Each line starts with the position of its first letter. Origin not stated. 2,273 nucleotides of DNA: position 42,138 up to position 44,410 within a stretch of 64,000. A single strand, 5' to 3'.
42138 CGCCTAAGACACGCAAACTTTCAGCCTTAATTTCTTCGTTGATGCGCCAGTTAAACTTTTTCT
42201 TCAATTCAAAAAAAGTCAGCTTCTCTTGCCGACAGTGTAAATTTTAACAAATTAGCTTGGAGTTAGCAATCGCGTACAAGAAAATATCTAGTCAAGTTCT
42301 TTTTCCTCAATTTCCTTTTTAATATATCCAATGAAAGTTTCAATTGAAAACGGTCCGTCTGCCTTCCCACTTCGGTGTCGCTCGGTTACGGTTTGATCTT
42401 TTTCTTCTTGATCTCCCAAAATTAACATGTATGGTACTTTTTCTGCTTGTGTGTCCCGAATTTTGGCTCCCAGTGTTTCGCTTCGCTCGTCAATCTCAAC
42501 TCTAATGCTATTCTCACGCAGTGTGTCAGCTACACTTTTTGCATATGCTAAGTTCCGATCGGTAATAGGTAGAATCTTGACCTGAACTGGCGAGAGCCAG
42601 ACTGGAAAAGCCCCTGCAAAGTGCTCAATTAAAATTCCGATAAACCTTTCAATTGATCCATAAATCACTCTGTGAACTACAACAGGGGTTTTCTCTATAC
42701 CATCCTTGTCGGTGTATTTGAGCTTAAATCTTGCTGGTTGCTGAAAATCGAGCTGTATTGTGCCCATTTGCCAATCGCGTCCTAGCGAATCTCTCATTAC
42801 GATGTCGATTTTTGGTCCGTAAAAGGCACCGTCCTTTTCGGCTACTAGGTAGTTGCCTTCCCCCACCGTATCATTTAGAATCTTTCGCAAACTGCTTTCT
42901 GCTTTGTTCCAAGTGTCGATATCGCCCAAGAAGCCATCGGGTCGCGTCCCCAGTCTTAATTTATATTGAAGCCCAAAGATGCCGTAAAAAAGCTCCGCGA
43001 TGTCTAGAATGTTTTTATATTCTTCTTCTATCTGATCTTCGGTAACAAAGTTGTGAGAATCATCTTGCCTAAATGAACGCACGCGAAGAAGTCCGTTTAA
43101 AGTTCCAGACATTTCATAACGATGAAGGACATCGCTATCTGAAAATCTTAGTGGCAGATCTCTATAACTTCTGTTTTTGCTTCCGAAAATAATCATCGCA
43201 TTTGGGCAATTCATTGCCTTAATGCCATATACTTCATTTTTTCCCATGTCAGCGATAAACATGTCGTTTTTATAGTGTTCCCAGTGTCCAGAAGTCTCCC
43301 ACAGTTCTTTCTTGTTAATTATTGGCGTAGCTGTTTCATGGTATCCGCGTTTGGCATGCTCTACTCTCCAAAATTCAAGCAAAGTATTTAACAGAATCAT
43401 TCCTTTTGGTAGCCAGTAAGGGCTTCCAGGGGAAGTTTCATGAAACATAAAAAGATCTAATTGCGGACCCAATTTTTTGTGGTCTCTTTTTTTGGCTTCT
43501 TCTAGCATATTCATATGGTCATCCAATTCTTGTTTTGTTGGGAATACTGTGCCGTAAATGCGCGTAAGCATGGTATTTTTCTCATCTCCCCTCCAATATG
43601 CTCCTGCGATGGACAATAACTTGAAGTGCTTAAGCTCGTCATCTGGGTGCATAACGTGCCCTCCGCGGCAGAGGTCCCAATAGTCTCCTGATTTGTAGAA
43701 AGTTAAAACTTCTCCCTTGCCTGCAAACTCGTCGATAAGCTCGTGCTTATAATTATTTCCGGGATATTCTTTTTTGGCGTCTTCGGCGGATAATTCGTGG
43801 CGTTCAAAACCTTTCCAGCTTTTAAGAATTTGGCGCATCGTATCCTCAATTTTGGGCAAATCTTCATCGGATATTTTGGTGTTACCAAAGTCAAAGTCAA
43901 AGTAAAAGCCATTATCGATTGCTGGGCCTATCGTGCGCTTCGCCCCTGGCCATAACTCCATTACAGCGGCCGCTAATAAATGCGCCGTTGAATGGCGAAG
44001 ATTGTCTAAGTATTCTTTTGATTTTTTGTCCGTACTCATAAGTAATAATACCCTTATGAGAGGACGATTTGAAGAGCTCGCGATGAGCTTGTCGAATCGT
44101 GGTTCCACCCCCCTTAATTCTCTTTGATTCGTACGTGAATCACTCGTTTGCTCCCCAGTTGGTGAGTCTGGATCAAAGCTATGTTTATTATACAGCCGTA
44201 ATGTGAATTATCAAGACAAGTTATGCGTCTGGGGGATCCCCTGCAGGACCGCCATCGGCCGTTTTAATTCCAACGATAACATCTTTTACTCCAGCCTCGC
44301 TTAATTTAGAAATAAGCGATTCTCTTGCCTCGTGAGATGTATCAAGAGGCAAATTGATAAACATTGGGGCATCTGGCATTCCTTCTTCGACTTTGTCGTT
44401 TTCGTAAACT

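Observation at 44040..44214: Putative ultrashort threonine T-box riboswitch with a strong promoter upstream of thrS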

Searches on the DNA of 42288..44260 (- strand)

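Call 4: search_rna_families(source=window, start=43980, end=44260, threshold=evalue, max_evalue=10, show_alignments=4)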
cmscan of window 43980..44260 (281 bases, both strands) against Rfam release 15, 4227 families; matches with E-value up to 10: 3.
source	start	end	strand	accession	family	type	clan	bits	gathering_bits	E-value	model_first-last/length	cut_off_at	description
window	44004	44076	+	RF02153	NBR2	Gene; lncRNA;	-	16.6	40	4.1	1-63/63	no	Neighbour of BRCA1 gene 2 converved region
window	44029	44070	+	RF00545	snopsi18S-841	Gene; snRNA; snoRNA; HACA-box;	CL00033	14.7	50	3.2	12-54/145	no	Small nucleolar RNA psi18S-841/snoR66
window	44060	44145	-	RF00230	T-box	Cis-reg; leader;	-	9.8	93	5.6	159-216/219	no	T-box leader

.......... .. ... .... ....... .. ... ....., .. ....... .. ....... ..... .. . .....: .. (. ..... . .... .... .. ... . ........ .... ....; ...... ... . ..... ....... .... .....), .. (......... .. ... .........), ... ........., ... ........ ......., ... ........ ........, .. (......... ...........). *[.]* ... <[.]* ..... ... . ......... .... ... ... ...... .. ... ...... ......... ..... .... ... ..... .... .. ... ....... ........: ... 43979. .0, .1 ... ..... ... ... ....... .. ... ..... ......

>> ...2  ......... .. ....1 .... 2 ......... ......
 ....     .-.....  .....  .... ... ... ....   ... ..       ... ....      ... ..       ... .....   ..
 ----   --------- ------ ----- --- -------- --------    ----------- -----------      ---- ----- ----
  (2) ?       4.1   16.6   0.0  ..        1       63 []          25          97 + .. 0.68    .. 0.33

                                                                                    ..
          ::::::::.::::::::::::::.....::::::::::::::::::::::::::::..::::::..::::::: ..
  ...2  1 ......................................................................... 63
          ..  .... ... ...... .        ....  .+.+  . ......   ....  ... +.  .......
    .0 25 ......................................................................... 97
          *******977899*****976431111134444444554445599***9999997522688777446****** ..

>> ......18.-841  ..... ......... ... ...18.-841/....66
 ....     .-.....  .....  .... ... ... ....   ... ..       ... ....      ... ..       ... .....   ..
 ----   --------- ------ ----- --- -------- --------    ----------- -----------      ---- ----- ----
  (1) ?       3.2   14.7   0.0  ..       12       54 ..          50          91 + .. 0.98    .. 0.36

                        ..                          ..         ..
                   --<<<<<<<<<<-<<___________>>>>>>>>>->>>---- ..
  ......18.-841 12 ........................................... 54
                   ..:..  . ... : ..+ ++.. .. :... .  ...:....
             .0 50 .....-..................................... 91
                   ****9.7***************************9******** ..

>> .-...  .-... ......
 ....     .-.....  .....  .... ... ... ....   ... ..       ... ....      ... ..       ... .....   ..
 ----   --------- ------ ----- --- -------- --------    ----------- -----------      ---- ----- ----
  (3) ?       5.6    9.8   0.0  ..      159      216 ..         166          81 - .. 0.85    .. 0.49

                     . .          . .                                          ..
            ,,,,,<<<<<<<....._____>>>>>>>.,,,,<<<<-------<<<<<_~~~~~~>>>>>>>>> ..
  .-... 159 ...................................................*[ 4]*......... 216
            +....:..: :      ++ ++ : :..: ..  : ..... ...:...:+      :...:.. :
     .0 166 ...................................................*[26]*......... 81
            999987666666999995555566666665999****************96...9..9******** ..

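Call 14: search_rna_families(sources=[L041, L058, L057, L001, L015, L080, L035, L002, L026], threshold=gathering)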
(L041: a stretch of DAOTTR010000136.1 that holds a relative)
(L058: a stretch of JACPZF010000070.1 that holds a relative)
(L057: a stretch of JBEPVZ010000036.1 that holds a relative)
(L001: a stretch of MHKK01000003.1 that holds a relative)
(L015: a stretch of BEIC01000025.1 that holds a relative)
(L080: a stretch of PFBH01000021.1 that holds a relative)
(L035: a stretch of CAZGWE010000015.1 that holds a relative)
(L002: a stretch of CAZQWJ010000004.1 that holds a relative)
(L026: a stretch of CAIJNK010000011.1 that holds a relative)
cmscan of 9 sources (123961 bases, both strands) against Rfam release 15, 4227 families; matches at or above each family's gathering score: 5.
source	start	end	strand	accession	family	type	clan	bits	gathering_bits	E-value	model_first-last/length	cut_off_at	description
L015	9337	9410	+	RF00005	tRNA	Gene; tRNA;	CL00001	70.2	29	5.2e-13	1-71/71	no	tRNA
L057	2290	2362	+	RF00005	tRNA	Gene; tRNA;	CL00001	69.3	29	9.4e-13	1-71/71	no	tRNA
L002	1284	1357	+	RF00005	tRNA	Gene; tRNA;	CL00001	67.5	29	3e-12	1-71/71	no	tRNA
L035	4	76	-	RF00005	tRNA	Gene; tRNA;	CL00001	65.5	29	1e-11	1-71/71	no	tRNA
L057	1283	1364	+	RF00005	tRNA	Gene; tRNA;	CL00001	54.7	29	9.8e-09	1-71/71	no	tRNA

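Call 60: build_rna_model(alignment_id=A2, structure=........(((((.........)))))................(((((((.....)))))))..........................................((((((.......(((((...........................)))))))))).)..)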
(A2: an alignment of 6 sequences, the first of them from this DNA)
Model R1 built from alignment A2 (6 sequences, 163 columns); structure: as given.
model positions 106; base pairs 23; branch points 2; effective number of sequences 1.7; information 0.59 bits per position. Calibrated on 0.2 Mb of random sequence (short: E-values are rough).
structure used (alignment columns):
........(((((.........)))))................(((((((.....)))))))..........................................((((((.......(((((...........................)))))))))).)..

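Call 61: search_with_rna_model(model_id=R1, sources=[window, L001, L002, L003, L004, L005, L006, L007, L008, L009, L010, L011, L012, L013, L014, L015, L016, L017, L018, L019, L020, L021, L022, L023, L024, L025, L026, L027, L028, L029, L030, L031, L032, L033, L034, L035, L036, L037, L038, L039, L040, L041, L042, L043, L044, L045, L046, L047, L048, L049, L050, L051, L052, L053, L054, L055, L056, L057, L058, L059, L060, L061, L062, L063, L064, L065, L066, L067, L068, L069, L070, L071, L072, L073, L074, L075, L076, L077, L078, L079, L080], max_evalue=1)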
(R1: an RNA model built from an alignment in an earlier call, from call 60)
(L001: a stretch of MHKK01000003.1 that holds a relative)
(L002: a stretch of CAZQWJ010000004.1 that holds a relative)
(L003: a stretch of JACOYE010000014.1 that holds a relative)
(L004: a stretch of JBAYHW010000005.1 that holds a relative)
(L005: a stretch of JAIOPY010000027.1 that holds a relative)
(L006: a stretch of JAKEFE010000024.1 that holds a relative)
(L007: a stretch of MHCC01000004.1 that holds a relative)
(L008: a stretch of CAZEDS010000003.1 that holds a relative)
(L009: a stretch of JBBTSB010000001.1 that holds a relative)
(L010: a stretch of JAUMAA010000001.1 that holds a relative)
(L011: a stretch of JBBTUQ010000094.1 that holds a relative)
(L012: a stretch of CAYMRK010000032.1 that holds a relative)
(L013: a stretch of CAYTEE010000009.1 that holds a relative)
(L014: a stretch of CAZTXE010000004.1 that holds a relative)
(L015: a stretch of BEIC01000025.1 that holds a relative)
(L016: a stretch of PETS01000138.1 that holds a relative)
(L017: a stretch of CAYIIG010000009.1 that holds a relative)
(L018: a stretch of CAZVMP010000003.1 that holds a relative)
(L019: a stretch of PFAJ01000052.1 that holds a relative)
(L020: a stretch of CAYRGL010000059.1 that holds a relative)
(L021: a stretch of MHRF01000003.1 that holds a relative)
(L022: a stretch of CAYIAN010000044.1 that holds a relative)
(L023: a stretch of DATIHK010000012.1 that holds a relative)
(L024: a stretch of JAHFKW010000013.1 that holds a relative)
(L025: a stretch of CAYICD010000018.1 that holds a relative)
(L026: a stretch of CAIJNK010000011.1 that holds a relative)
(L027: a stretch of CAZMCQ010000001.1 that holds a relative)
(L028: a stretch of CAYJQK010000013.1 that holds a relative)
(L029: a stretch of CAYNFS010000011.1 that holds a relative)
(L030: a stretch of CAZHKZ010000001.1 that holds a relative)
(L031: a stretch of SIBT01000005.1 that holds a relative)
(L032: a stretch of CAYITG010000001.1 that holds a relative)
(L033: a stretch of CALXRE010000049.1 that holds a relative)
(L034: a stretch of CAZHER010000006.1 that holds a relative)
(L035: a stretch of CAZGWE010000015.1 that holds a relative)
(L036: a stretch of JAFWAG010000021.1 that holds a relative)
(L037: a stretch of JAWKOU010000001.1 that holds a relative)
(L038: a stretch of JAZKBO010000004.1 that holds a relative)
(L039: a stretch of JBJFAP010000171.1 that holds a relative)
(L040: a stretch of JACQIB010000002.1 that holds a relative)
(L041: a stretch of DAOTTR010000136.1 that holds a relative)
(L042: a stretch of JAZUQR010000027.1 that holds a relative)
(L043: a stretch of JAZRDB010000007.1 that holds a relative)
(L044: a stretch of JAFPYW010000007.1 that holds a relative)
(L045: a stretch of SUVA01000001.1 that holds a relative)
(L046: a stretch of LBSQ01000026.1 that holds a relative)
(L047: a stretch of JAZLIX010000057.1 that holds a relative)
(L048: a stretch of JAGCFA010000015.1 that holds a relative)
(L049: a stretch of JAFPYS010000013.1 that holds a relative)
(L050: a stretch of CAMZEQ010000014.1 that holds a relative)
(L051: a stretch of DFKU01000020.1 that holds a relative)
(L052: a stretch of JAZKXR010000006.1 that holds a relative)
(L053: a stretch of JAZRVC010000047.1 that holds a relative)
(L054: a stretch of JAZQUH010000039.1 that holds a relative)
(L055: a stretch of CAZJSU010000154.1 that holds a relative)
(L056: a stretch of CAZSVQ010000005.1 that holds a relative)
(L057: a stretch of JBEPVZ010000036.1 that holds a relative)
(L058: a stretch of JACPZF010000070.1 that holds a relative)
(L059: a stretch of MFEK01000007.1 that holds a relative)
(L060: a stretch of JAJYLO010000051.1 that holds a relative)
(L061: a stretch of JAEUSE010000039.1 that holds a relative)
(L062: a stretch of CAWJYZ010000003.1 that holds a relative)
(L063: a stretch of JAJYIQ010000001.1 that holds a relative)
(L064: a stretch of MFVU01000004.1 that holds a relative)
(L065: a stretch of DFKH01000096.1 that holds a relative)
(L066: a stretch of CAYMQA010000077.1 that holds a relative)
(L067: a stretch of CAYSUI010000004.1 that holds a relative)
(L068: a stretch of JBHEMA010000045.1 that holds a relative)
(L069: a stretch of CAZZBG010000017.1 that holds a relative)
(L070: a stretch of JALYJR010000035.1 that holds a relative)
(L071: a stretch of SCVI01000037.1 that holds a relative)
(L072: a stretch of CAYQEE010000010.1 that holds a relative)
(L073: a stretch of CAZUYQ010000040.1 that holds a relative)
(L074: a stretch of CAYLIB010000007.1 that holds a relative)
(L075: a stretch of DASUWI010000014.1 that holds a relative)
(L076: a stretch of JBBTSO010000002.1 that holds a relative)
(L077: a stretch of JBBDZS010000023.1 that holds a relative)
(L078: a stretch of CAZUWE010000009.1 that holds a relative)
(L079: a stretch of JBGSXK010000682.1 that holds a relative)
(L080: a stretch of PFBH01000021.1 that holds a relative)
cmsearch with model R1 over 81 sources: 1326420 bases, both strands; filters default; matches with E-value up to 1: 9.
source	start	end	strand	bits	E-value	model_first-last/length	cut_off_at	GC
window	44056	44180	-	86.7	3.3e-16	1-106/106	no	0.49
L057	5401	5526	+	52.4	1.2e-08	1-106/106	no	0.4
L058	1855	1962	+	42.7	1.7e-06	1-106/106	no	0.47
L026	9767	9871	+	34.2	0.00013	1-106/106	no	0.46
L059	9764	9879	+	31.4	0.00053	1-106/106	no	0.57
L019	9529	9703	+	28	0.003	1-106/106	no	0.5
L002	9744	9842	+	21.9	0.068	1-106/106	no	0.59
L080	2980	3088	+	19.8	0.19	1-106/106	no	0.55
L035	6165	6277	+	18.6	0.37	1-106/106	no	0.53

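Call 62: search_with_rna_model(model_id=R1, sources=[L081, L082, L083, L084, L085, L086, L087, L088, L089, L090, L091, L092, L093, L094, L095, L096, L097, L098, L099, L100, L101, L102, L103, L104, L105, L106, L107, L108, L109, L110, L111, L112, L113, L114, L115, L116, L117, L118, L119, L120, L121, L122, L123, L124, L125, L126, L127, L128, L129, L130, L131, L132, L133, L134, L135, L136, L137, L138, L139, L140, L141, L142, L143, L144, L145, L146, L147, L148, L149, L150, L151, L152, L153, L154, L155, L156, L157, L158, L159, L160, L163, L164, L165, L166, L167, L168, L169, L170], max_evalue=1)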
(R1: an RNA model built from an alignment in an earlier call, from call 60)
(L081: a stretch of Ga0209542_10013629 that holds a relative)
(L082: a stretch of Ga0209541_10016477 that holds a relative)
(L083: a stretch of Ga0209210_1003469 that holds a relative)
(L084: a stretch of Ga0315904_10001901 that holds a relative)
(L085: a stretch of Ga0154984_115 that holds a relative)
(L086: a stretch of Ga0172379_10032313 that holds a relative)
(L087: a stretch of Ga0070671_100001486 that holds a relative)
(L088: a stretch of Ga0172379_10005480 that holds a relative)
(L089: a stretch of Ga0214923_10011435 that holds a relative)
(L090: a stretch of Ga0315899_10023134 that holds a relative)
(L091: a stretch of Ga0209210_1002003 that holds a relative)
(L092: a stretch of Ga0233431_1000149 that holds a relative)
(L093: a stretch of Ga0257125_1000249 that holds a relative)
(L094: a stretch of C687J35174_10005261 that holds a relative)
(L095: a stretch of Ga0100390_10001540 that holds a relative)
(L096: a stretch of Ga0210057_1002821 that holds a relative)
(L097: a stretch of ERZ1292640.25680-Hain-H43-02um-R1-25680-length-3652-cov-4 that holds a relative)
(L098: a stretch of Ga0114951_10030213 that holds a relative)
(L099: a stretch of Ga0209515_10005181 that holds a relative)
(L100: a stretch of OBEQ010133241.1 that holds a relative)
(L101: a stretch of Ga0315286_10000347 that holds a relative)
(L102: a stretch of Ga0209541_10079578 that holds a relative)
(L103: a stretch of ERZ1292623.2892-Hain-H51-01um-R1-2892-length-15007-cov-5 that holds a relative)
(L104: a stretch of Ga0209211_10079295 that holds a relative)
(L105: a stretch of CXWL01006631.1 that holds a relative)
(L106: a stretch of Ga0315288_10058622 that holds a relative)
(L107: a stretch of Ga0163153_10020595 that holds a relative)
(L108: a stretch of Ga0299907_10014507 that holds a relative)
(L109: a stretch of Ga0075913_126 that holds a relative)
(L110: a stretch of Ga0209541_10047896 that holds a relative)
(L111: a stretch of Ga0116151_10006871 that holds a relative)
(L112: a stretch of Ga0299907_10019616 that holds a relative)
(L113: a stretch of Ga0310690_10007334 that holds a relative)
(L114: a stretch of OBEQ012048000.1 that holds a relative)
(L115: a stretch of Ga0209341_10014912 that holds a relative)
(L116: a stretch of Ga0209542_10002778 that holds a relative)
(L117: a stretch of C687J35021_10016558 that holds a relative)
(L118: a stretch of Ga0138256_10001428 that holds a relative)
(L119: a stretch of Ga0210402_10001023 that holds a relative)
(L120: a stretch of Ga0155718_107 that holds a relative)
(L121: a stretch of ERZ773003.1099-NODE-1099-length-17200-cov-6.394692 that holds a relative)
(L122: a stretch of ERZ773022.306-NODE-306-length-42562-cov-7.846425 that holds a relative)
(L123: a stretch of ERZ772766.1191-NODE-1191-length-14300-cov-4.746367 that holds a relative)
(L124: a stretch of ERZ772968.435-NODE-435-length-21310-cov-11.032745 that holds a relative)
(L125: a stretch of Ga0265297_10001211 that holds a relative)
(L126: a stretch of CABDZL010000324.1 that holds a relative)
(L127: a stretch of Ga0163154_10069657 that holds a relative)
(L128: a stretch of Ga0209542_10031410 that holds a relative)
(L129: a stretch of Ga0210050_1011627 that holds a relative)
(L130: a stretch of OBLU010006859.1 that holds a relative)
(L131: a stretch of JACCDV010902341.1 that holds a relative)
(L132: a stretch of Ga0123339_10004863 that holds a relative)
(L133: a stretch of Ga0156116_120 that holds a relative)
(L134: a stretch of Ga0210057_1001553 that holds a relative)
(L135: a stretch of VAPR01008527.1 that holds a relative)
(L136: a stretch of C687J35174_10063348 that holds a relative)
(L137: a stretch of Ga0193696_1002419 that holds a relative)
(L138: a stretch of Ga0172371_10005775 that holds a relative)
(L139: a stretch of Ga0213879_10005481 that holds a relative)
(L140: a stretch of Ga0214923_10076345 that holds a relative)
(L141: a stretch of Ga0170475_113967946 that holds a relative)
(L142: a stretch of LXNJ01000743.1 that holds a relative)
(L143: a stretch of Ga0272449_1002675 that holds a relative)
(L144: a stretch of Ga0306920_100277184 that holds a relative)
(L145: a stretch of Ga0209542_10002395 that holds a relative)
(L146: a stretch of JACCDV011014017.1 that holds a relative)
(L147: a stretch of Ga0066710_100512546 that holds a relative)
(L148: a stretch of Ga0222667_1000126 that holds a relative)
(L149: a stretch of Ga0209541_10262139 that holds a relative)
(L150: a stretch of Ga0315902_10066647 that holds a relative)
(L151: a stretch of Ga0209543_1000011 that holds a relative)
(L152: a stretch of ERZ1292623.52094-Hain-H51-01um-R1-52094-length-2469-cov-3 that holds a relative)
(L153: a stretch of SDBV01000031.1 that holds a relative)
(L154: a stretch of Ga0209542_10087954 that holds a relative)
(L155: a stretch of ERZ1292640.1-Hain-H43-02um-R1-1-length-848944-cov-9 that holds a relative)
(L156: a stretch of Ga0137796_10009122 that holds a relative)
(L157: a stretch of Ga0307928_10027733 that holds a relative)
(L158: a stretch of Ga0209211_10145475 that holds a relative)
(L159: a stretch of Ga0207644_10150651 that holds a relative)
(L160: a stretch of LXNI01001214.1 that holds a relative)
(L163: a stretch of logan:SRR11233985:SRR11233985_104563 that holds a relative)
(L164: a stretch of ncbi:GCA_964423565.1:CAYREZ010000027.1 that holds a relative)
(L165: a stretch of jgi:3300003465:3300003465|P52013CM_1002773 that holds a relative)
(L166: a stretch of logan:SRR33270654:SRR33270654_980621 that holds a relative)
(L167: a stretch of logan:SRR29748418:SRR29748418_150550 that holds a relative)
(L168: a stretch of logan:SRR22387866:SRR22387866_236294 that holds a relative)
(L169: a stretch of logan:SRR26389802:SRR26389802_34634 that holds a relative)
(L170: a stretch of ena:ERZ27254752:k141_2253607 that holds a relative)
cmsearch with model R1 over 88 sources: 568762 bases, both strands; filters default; matches with E-value up to 1: 17.
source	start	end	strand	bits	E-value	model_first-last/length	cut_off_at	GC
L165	9878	9984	+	106.5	5.9e-21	1-106/106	no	0.5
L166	5278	5381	+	104.1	2.1e-20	1-106/106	no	0.54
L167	9848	9953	+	101.4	8e-20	1-106/106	no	0.47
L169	9884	9986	+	98.7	3.2e-19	1-106/106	no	0.43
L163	1941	2088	+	77.7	1.4e-14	1-106/106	no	0.51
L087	1822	1914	+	34.3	5.1e-05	1-106/106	no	0.51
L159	1036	1128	+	34.3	5.1e-05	1-106/106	no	0.51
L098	1071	1179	+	31.6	0.00021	1-106/106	no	0.43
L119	2815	2930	+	30.9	0.00029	1-106/106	no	0.47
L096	2529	2703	+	28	0.0013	1-106/106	no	0.5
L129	1552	1660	+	19.8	0.083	1-106/106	no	0.55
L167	19922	19956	+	17.9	0.22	70-104/106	no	0.51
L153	5174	5266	+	17.5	0.27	1-106/106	no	0.45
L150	1712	1810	+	17.4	0.28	1-106/106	no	0.32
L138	1720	1827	+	17.1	0.34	1-106/106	no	0.45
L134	2781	2925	+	16.4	0.48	1-106/106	no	0.57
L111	143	240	+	15.3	0.82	1-106/106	no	0.61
